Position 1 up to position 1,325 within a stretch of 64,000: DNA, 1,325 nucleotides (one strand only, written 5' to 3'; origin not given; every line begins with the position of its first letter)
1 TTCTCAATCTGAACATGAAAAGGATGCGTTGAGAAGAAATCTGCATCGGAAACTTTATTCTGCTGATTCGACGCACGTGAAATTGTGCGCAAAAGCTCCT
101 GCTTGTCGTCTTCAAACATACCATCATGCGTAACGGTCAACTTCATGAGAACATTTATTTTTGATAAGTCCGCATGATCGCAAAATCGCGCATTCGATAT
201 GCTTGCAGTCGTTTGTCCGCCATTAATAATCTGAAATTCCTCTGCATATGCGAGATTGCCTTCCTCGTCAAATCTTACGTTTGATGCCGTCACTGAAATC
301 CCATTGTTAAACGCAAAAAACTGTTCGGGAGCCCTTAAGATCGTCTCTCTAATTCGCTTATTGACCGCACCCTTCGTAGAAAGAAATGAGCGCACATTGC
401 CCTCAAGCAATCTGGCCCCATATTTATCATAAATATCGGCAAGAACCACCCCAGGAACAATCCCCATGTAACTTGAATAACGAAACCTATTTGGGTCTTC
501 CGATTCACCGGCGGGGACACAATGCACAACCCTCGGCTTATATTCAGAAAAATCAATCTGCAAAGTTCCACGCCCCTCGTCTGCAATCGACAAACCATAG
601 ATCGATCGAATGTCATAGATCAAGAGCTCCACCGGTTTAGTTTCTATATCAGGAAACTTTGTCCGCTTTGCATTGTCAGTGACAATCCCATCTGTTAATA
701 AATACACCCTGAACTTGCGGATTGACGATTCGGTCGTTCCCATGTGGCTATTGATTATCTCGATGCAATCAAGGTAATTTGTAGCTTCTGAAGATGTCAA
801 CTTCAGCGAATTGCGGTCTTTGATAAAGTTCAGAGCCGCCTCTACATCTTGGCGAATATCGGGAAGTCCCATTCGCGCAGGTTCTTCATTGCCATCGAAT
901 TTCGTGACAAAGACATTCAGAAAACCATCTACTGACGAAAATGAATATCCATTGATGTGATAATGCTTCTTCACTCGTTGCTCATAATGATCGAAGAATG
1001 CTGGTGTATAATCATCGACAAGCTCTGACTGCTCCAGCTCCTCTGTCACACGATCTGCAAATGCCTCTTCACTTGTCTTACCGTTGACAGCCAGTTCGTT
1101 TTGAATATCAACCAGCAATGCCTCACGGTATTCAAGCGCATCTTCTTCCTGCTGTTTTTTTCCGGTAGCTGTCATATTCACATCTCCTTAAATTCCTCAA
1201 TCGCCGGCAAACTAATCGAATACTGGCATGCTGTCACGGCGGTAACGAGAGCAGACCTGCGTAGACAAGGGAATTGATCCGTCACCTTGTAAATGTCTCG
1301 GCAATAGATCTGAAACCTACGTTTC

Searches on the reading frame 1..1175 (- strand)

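Call 6: search_protein_families(library=pfam, proteins=[window:1-1175:-], max_evalue=0.01)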
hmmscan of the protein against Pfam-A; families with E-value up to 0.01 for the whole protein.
window:1-1175:- (391 aa): 2 families
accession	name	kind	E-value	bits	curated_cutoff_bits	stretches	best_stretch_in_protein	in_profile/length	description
PF10592.14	AIPR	-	7.2e-49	167.6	25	1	257-391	1-133/308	AIPR protein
PF22879.1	AIPR_N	-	1.5e-22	80.7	28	1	39-193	1-150/151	Abortive infection phage resistance protein N-terminal domain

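Call 7: search_protein_families(library=padloc, proteins=[window:1-1175:-], max_evalue=0.01)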
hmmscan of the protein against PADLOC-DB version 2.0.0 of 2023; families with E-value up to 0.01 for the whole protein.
window:1-1175:- (391 aa): 2 families
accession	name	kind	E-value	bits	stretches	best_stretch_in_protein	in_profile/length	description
PDLC02207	MzaE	-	7.9e-46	154.8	1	35-391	32-383/598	-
PDLC02357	AbiU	-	3.7e-22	77.2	1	254-391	242-365/537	AbiU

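Call 8: search_protein_families(library=ncbifam, proteins=[window:1-1175:-], max_evalue=0.01)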
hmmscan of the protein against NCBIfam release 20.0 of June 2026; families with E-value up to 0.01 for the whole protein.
window:1-1175:- (391 aa): 1 family
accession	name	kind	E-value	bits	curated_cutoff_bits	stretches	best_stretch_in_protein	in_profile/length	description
NF041935.1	MzaE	equivalog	2.4e-52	178.3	1050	1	30-391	27-382/593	MZA anti-phage system associated AIPR family protein MzaE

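Call 43: find_homologous_proteins(query=window:1-1175:-, max_evalue=1e-10)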
Query window:1-1175:- (391 aa): 3095 proteins with E <= 1e-10 among 7093 candidates; the best 120 are listed.
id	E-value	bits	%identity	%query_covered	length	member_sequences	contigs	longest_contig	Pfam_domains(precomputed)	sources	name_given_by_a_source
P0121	9.7e-148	510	61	98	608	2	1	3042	PF22879.2,PF10592.15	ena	-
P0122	3.7e-84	301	41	97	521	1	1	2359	PF22879.2,PF10592.15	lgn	-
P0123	2.8e-83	298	43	97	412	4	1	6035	PF22879.2,PF10592.15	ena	-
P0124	3.3e-83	298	43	97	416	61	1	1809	PF22879.2,PF10592.15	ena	-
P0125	3.9e-83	298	43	97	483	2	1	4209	PF22879.2,PF10592.15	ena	-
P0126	7.1e-83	297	89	40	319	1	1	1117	PF10592.15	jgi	jgi:hypothetical protein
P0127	1.0e-82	296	43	97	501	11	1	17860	PF22879.2,PF10592.15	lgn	-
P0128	1.4e-82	296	43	97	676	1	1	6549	PF22879.2,PF10592.15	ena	-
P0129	1.8e-82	295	43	97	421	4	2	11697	PF22879.2,PF10592.15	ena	-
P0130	2.3e-82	295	44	97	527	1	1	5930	PF22879.2,PF10592.15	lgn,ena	-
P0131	1.7e-81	292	42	97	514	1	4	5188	PF22879.2,PF10592.15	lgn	-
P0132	2.1e-81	292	42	97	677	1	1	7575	PF22879.2,PF10592.15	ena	-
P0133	3.2e-81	291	41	97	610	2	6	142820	PF22879.2,PF10592.15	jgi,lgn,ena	jgi:hypothetical protein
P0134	4.1e-81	291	42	97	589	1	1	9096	PF22879.2,PF10592.15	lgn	-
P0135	8.9e-81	290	40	97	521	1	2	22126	PF22879.2,PF10592.15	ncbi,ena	-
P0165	5.9e-78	280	40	97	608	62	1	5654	PF22879.2,PF10592.15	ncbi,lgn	ncbi:TPA: AIPR family protein [Enterobacter kobei]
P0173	2.2e-76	275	38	97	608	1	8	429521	PF22879.2,PF10592.15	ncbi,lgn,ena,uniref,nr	ncbi:AIPR family protein [uncultured Pantoea sp.]|uniref:AIPR family protein n=1 Tax=uncultured Pant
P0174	4.6e-76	274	39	97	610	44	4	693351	PF22879.2,PF10592.15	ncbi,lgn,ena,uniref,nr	ncbi:AIPR family protein [Citrobacter koseri]|uniref:AIPR family protein n=1 Tax=Citrobacter koseri 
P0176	1.6e-75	273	39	97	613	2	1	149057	PF22879.2,PF10592.15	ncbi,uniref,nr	ncbi:AIPR family protein [Dickeya oryzae]|uniref:AIPR family protein n=1 Tax=Dickeya oryzae TaxID=12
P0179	5.4e-75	271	39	97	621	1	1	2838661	PF22879.2,PF10592.15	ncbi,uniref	ncbi:AIPR family protein [Orbus sturtevantii]|uniref:AIPR family protein n=1 Tax=Orbus sturtevantii 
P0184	5.0e-74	268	38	97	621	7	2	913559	PF22879.2,PF10592.15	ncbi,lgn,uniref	ncbi:AIPR family protein [Pectobacterium versatile]|uniref:AIPR family protein n=1 Tax=Pectobacteriu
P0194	8.2e-72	260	38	97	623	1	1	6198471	PF22879.2,PF10592.15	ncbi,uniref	ncbi:AIPR family protein [Sodalis sp. RH15]|uniref:AIPR family protein n=1 Tax=Sodalis sp. RH15 TaxI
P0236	2.4e-66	242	48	65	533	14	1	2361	PF22879.2,PF10592.15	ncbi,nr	ncbi:TPA_asm: AIPR protein, partial [Salmonella enterica subsp. enterica serovar Derby]|nr:AIPR prot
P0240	1.4e-65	240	50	63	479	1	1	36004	PF10592.15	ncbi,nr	ncbi:hypothetical protein A9G50_03690 [Klebsiella quasipneumoniae subsp. similipneumoniae]|nr:hypoth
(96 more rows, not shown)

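Call 48: search_solved_structures(query=A2, max_evalue=1, show_alignments=2)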
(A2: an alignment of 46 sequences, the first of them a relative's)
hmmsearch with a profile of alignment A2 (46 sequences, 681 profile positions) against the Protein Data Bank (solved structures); distinct sequences matched with E-value up to 1: 2.
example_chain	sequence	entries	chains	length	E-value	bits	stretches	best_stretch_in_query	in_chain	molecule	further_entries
1b48_A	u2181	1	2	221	0.86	11.1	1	5-89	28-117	PROTEIN (GLUTATHIONE S-TRANSFERASE)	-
1guk_A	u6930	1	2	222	0.87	11.1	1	5-89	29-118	GLUTATHIONE S-TRANSFERASE A4-4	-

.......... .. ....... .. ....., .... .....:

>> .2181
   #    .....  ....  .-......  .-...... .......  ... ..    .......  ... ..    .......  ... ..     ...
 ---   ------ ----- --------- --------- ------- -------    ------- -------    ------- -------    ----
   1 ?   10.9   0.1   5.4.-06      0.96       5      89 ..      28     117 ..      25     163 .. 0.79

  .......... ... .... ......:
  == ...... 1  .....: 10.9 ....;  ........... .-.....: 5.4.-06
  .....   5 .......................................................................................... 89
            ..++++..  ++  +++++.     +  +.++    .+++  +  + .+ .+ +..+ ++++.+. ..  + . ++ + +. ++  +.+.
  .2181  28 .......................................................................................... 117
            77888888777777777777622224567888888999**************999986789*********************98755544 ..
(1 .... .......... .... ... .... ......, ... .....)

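Call 58: predict_structure(alignment_id=A2)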
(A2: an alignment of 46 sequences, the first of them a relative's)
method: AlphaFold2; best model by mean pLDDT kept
length: 676 residues; sequences in the alignment: 46
mean_pLDDT: 83.1   pTM: 0.50
mean pLDDT of the five models: 83.1, 80.9, 80.8, 80.0, 80.0
residues with pLDDT >= 90: 247; 70-90: 326; 50-70: 82; < 50: 21
segments of 3 or more residues with pLDDT < 50: 210-212, 356-366, 402-407
pLDDT, mean of each block of 10 residues (from residue 1): 86 90 89 89 86 72 92 90 84 90 93 84 89 90 93 70 87 89 70 90 78 66 90 85 65 75 77 74 86 90 84 87 86 77 69 49 49 79 64 65 47 81 95 89 85 80 90 94 90 94 96 94 91 96 94 89 95 94 92 76 61 86 92 85 88 80 89 83
secondary structure, 60 per line:
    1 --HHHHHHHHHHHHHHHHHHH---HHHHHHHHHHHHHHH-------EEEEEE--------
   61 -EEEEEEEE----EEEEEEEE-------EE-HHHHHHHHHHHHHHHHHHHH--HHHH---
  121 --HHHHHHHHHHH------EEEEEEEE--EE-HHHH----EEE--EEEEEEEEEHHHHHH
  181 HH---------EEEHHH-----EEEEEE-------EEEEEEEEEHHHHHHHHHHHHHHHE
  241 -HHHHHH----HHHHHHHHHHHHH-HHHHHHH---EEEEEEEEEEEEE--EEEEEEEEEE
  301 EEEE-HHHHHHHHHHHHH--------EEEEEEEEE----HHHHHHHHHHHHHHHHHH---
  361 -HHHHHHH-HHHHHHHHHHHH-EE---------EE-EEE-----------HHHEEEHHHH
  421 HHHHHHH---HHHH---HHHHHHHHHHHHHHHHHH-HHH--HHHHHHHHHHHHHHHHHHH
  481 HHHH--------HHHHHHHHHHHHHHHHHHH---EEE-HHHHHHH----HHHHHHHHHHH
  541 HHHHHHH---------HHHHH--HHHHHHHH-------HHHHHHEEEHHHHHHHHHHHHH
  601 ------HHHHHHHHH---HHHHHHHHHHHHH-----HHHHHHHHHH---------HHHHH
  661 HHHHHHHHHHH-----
elements in order (helices of 4 or more, strands of 3 or more residues): H3-21 H25-39 E47-52 E62-69 E74-81 H92-111 H114-117 H123-133 E140-147 H153-156 E161-163 E166-174 H175-182 E192-194 E203-208 E216-224 H225-239 H242-247 H252-264 H266-272 E276-288 E291-304 H306-318 E327-335 H340-357 H362-368 H370-381 E397-399 E414-416 H417-427 H431-434 H438-455 H462-484 H493-511 E515-517 H519-525 H530-547 H557-561 H564-571 H579-584 E585-587 H588-600 H607-615 H619-631 H637-646 H656-671

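Call 61: fold_search(model_id=the predicted structure, library=pdb)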
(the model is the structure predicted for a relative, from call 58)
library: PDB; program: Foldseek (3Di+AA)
matches with E <= 10: 153; with E <= 0.001: 0
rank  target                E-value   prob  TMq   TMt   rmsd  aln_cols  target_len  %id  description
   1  6ut7_G                2.2e-01  0.47  0.10  0.16  10.3       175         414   12  Fitted model for the tetradecameric assembly of Thermococcus gammatolerans McrB AAA+ hexamers with bound McrC (released 2020-10-21)
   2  1y88                  4.4e-01  0.77  0.12  0.35   6.8       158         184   12  Crystal Structure of Protein of Unknown Function AF1548 (released 2004-12-21)
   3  8q43_B                5.3e-01  0.75  0.13  0.19   7.0       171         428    9  Crystal structure of cA4-bound Can2 (E341A) in complex with oligo-C DNA (released 2023-11-22)
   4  6xre_E                6.4e-01  0.12  0.10  0.25  14.3       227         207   10  Structure of the p53/RNA polymerase II assembly (released 2021-03-24)
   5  8q3y_A                7.0e-01  0.47  0.11  0.16   8.1       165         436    7  Crystal structure of apo Can2 from Thermoanaerobacter brockii (released 2023-11-22)
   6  6za4_A                7.7e-01  0.03  0.06  0.08  18.4       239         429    9  M. tuberculosis salicylate synthase MbtI in complex with 5-(3-cyanophenyl)furan-2-carboxylate (released 2020-07-01)
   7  8yfq_E                8.4e-01  0.14  0.10  0.22  12.0       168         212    8  Cryo EM structure of Komagataella phaffii RNAPII-Rat1-Rai1 pre-termination complex (released 2024-09-25)
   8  9y6s_8q               8.8e-01  0.02  0.08  0.08  28.9       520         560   10  96-nm repeat of the Leishmania tarentolae doublet microtubule (released 2025-12-17)
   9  4wd9_A                1.0e+00  0.01  0.07  0.06  29.8       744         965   10  Crystal structure of tRNA-dependent lantibiotic dehydratase NisB in complex with NisA leader peptide (released 2014-10-29)
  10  8q44_B                1.2e+00  0.44  0.13  0.18   7.0       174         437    9  Crystal structure of cA4-bound Can2 (E364R) in complex with oligo-T DNA (released 2023-11-22)
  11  5k5d_C                1.2e+00  0.13  0.12  0.26  16.0       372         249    9  Structure of the C2221 form of Pnob8-like ParB-N domain (released 2016-06-15)
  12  7lkp_A                1.2e+00  0.02  0.06  0.03  24.2       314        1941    9  Structure of ATP-free human ABCA4 (released 2021-03-03)
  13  8q42_A                1.2e+00  0.44  0.12  0.18   7.0       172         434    9  Crystal structure of cA4-bound Can2 (E341A) in complex with oligo-A DNA (released 2023-11-22)
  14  5k5a                  1.2e+00  0.11  0.11  0.24  15.6       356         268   10  Structure of the pNOB8-like ParB N-domain (released 2016-06-15)
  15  7eu0_E                1.2e+00  0.09  0.07  0.18  11.4       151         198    8  The cryo-EM structure of A. thaliana Pol IV-RDR2 backtracked complex (released 2021-12-29)
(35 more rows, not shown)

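Call 83: find_encoding_contigs(protein=P0174, flank=10000, max_places=2)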
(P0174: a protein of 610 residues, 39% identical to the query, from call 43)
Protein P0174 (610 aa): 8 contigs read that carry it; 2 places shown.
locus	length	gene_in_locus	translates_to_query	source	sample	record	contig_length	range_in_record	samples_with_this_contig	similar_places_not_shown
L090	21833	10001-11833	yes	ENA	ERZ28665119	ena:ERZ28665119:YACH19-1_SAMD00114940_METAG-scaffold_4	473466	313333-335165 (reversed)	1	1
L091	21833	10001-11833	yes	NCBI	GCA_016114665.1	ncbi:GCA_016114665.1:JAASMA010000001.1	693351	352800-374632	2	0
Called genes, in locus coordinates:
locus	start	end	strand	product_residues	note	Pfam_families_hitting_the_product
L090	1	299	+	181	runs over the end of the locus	-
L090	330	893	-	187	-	PF07916:TraG_N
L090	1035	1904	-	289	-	PF07916:TraG_N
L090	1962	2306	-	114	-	-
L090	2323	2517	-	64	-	PF05930:Phage_AlpA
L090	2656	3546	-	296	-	-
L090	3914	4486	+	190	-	PF13391:HNH_2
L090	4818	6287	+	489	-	PF13589:HATPase_c_3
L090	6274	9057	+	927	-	PF10593:Z1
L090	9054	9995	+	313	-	PF14390:DUF4420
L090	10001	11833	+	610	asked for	PF22879:AIPR_N, PF10592:AIPR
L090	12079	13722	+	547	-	PF00145:DNA_methylase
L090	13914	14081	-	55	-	-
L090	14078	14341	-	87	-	-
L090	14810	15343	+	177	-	PF13356:Arm-DNA-bind_3, PF22022:Phage_int_M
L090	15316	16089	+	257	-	PF00589:Phage_integrase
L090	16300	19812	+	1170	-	PF00270:DEAD, PF04851:ResIII, PF18766:SWI2_SNF2, PF00271:Helicase_C, PF08463:EcoEI_R_C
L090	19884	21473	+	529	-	PF12161:HsdM_N (weak), PF02384:N6_Mtase, PF07669:Eco57I (weak)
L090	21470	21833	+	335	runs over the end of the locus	PF01420:Methylase_S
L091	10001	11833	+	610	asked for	PF22879:AIPR_N, PF10592:AIPR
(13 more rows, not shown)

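Call 85: search_protein_families(library=ncbifam, proteins=[L090:3914-4486:+, L090:4818-6287:+, L090:6274-9057:+, L090:9054-9995:+, L090:10001-11833:+, L090:12079-13722:+], max_evalue=0.00001)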
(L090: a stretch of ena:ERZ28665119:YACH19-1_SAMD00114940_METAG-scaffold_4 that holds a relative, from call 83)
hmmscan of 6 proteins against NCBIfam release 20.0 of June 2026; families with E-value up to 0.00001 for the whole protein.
L090:3914-4486:+ (190 aa): 0 families

L090:4818-6287:+ (489 aa): 2 families
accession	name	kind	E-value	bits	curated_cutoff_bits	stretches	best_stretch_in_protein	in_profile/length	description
NF041932.1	MzaB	equivalog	1.1e-110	370.2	850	1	13-479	1-477/480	MZA anti-phage system associated ATPase MzaB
NF050001.1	restrict_BbrUII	equivalog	2.6e-06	26.3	550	1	26-201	23-200/659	BbrUII/HgiDII family restriction enzyme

L090:6274-9057:+ (927 aa): 1 family
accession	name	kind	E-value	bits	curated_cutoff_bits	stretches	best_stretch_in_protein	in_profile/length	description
NF041933.1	MzaC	equivalog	3.6e-152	508.2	1500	1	64-774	60-793/806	MZA anti-phage system associated Z1 domain-containing protein MzaC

L090:9054-9995:+ (313 aa): 1 family
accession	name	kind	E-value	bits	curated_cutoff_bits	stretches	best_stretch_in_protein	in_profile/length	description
NF041934.1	MzaD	equivalog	5.2e-34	117.9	420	1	60-308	64-312/326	MZA anti-phage system associated PD-(D/E)XK motif protein MzaD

L090:10001-11833:+ (610 aa): 1 family
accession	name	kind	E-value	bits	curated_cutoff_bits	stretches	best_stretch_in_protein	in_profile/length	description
NF041935.1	MzaE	equivalog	1.6e-93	314.3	1050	1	57-595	63-587/593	MZA anti-phage system associated AIPR family protein MzaE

L090:12079-13722:+ (547 aa): 2 families
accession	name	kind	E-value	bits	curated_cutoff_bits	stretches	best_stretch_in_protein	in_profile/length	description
TIGR00675.1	dcm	superfamily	2.9e-47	161.9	100.65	2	323-541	130-329/329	DNA (cytosine-5-)-methyltransferase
NF007772.0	PRK10458.1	subfamily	2.6e-08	32.9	710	0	12-137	86-233/472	DNA cytosine methylase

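Call 91: search_protein_families(library=ncbifam, proteins=[P0236, P0165, P0173, P0176, P0184, P0194, P0179, P0240, P0133, P0121], max_evalue=1e-10)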
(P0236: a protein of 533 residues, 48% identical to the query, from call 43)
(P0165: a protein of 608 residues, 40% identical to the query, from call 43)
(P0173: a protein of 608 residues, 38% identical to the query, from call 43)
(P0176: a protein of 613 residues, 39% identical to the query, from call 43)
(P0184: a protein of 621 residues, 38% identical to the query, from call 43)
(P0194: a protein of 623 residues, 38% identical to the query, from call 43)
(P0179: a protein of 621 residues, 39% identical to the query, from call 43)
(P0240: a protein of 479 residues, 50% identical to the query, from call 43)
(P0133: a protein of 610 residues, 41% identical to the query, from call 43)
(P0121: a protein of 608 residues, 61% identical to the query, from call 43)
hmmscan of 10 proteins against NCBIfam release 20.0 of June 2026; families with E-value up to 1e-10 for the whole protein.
P0236 (533 aa): 1 family
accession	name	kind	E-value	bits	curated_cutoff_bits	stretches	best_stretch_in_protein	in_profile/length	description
NF041935.1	MzaE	equivalog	5.4e-91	305.9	1050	1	3-518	86-587/593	MZA anti-phage system associated AIPR family protein MzaE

P0165 (608 aa): 1 family
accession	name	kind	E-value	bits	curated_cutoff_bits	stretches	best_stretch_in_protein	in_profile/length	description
NF041935.1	MzaE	equivalog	5.8e-102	342.1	1050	1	48-594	55-585/593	MZA anti-phage system associated AIPR family protein MzaE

P0173 (608 aa): 1 family
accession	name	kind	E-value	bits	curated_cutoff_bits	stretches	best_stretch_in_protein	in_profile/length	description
NF041935.1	MzaE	equivalog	1.8e-98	330.6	1050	1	54-595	60-586/593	MZA anti-phage system associated AIPR family protein MzaE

P0176 (613 aa): 1 family
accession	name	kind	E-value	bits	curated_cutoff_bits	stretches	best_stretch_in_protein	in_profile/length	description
NF041935.1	MzaE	equivalog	7.4e-95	318.6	1050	1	58-596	64-587/593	MZA anti-phage system associated AIPR family protein MzaE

P0184 (621 aa): 1 family
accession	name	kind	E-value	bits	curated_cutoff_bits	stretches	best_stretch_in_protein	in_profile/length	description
NF041935.1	MzaE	equivalog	6.1e-96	322.2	1050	1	58-596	64-587/593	MZA anti-phage system associated AIPR family protein MzaE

P0194 (623 aa): 1 family
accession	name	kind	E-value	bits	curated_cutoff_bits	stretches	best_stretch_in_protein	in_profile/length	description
NF041935.1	MzaE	equivalog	3.6e-96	323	1050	1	29-594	36-585/593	MZA anti-phage system associated AIPR family protein MzaE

P0179 (621 aa): 1 family
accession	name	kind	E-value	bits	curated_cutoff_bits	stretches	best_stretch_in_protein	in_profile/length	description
NF041935.1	MzaE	equivalog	1.3e-91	307.9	1050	1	33-599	40-590/593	MZA anti-phage system associated AIPR family protein MzaE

P0240 (479 aa): 1 family
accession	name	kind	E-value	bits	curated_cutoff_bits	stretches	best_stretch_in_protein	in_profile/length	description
NF041935.1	MzaE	equivalog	6.5e-88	295.7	1050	1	40-464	175-587/593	MZA anti-phage system associated AIPR family protein MzaE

P0133 (610 aa): 1 family
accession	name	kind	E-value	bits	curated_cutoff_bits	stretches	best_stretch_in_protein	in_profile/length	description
NF041935.1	MzaE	equivalog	1.2e-98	331.2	1050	1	58-595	64-586/593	MZA anti-phage system associated AIPR family protein MzaE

P0121 (608 aa): 1 family
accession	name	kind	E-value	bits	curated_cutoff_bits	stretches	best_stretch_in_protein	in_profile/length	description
NF041935.1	MzaE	equivalog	6.5e-87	292.4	1050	1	26-600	30-583/593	MZA anti-phage system associated AIPR family protein MzaE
